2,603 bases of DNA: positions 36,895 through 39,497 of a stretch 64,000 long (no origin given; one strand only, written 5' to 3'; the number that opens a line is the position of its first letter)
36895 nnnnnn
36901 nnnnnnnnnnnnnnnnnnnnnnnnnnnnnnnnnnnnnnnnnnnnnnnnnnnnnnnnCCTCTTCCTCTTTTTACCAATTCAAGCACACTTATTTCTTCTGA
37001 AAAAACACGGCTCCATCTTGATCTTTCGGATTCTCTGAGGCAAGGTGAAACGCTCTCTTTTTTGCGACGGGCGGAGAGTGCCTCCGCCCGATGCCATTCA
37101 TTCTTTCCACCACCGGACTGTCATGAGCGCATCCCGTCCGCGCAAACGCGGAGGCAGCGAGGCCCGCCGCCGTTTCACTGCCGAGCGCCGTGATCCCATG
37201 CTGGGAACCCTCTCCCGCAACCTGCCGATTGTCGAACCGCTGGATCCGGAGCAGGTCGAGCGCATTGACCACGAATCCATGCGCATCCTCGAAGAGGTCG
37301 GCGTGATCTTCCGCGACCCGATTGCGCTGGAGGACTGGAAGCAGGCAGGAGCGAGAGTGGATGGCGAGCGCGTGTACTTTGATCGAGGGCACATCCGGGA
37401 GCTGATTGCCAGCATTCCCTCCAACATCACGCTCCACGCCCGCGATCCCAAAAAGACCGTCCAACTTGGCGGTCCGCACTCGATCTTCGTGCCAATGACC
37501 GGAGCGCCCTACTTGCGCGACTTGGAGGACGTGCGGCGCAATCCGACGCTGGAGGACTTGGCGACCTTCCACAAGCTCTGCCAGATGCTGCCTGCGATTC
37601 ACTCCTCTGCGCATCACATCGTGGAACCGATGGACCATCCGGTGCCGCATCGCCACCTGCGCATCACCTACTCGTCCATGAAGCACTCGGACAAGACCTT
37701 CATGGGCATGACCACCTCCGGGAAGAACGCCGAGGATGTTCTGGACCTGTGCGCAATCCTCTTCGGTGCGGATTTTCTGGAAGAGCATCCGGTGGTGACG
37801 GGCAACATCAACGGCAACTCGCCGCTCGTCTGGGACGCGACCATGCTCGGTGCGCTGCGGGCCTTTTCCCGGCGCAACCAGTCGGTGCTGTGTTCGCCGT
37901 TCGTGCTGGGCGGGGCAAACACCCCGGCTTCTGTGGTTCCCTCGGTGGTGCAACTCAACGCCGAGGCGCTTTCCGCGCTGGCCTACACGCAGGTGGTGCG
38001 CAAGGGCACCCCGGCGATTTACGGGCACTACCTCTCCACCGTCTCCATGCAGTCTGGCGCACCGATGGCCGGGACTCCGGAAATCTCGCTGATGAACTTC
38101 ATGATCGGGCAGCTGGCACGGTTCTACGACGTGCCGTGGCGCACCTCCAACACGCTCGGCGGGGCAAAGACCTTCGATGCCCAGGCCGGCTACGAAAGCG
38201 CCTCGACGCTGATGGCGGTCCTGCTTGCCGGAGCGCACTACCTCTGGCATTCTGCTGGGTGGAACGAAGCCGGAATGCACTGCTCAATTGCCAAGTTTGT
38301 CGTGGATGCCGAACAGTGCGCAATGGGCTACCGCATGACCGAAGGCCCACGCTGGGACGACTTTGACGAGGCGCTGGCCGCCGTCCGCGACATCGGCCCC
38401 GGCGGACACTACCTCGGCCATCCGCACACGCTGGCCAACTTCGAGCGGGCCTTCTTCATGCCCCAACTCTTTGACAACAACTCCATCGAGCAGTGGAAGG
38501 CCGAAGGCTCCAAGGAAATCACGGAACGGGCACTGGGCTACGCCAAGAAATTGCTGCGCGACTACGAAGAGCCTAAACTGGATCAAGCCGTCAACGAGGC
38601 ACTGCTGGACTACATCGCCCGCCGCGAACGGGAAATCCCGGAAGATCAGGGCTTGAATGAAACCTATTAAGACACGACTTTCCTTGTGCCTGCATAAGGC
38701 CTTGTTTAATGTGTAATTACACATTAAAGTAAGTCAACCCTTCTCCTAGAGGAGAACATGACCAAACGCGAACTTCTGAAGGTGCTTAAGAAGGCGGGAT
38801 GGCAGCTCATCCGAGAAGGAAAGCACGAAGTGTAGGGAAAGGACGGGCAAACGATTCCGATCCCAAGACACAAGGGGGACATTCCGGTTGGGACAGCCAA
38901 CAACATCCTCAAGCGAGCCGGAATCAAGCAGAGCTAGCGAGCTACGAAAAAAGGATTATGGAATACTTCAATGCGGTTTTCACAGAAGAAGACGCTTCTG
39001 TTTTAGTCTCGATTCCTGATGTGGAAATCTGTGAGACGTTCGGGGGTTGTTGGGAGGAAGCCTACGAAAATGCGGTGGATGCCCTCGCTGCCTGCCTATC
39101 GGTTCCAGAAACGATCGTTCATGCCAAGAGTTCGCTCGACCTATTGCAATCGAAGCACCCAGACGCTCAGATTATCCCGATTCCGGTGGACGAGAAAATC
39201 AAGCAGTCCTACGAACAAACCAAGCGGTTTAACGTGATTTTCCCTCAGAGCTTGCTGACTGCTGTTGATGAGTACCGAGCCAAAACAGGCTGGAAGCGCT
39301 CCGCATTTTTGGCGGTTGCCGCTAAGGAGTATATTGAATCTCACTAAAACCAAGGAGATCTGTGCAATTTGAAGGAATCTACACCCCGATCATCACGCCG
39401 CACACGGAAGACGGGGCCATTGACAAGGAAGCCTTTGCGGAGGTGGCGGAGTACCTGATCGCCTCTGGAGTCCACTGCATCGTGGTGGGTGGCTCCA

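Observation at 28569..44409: Catabolic island 2 around a second MttB paralogue: Dpp-type ABC importer, racemase-superfamily enzyme, tandem SDRs, DapA-family lyase, ALDH, PuuB-like FAD oxidase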

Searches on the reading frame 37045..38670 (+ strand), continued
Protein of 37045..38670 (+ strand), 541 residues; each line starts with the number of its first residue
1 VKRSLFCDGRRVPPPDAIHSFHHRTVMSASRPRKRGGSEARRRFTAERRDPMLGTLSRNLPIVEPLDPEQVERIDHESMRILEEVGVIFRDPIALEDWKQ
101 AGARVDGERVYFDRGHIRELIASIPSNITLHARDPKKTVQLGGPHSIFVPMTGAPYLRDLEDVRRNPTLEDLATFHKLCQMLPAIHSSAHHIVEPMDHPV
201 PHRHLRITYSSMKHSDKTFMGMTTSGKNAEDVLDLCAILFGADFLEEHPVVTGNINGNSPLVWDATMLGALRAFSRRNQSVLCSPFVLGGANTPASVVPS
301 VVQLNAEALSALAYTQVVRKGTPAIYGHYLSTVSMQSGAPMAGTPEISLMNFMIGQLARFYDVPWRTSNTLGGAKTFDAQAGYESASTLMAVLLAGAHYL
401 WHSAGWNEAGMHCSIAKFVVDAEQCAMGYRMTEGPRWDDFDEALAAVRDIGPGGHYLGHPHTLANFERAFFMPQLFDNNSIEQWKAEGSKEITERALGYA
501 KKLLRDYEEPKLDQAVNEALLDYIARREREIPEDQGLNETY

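Call 85: search_solved_structures(query=L081:11614-12717:+, max_evalue=1e-100, show_alignments=2)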
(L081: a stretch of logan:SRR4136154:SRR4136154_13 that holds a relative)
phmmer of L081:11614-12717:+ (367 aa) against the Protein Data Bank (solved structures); distinct sequences matched with E-value up to 1e-100: 3.
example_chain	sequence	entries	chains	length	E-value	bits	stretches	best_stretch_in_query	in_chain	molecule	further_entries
4e8g_A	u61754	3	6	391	2.2e-162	543.6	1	1-367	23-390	Mandelate racemase/muconate lactonizing enzyme, N-terminal domain protein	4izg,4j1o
2pmq_A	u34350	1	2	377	4.5e-133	447.1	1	2-365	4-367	Mandelate racemase/muconate lactonizing enzyme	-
4h2h_A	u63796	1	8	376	4.5e-133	447.1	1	2-365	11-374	Mandelate racemase/muconate lactonizing enzyme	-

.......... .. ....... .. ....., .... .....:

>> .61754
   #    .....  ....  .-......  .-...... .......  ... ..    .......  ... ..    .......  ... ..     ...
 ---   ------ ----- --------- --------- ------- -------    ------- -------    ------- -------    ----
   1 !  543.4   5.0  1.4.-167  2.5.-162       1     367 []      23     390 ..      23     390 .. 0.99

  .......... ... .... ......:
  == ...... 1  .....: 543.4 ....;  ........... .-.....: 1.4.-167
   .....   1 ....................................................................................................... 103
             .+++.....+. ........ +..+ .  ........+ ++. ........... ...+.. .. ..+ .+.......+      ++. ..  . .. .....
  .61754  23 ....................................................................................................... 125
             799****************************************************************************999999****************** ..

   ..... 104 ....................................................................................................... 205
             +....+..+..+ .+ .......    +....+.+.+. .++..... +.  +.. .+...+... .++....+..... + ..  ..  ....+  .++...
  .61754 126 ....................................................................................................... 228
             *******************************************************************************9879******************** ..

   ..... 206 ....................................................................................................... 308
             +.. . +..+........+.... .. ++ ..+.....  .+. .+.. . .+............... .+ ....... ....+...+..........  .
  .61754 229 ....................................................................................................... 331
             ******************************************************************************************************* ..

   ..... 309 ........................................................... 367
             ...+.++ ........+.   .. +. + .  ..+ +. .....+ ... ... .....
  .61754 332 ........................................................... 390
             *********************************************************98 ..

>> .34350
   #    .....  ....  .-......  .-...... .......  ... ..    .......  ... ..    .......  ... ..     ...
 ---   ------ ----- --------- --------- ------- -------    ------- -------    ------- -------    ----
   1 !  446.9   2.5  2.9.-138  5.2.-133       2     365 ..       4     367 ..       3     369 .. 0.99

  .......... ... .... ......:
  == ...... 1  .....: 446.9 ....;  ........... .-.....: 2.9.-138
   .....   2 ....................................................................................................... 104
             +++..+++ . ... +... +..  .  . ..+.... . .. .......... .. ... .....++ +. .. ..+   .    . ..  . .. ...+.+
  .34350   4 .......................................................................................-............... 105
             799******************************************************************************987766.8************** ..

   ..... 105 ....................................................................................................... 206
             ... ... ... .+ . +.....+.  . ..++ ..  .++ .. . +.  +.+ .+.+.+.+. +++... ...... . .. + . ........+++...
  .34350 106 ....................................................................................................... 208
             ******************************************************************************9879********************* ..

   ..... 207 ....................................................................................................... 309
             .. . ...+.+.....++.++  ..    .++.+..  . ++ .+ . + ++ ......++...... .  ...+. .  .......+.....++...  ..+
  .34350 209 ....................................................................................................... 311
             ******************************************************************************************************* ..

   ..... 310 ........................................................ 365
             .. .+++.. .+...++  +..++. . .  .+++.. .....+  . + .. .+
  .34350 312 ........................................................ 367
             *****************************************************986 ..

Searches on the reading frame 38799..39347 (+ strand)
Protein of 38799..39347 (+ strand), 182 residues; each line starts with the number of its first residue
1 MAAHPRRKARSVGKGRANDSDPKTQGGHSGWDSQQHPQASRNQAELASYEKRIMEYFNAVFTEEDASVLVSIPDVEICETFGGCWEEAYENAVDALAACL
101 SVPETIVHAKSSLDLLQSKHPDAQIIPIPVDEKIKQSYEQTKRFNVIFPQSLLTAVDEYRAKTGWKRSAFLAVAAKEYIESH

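Call 4: search_protein_families(library=pfam, proteins=[window:38799-39347:+])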
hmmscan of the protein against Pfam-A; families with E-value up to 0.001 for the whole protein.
window:38799-39347:+ (182 aa): 1 family
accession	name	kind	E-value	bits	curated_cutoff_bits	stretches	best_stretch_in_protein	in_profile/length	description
PF15919.11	HicB_lk_antitox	-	1.3e-13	51.6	27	1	60-175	5-123/123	HicB_like antitoxin of bacterial toxin-antitoxin system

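Call 5: search_protein_families(library=ncbifam, proteins=[window:38799-39347:+], max_evalue=0.00001)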
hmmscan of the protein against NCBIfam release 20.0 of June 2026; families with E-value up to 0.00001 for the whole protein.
window:38799-39347:+ (182 aa): 0 families

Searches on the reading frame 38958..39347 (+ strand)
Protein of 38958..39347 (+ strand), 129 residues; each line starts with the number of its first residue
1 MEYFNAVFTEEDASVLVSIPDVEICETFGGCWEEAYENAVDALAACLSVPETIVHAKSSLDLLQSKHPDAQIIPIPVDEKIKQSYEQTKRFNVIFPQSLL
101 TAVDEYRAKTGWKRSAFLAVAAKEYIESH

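Call 93: search_protein_families(library=pfam, proteins=[window:38958-39347:+], max_evalue=0.01)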
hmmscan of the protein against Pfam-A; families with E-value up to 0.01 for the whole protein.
window:38958-39347:+ (129 aa): 1 family
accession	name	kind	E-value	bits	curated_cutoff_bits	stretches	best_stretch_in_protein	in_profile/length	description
PF15919.11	HicB_lk_antitox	-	4.5e-14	53.1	27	1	7-122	5-123/123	HicB_like antitoxin of bacterial toxin-antitoxin system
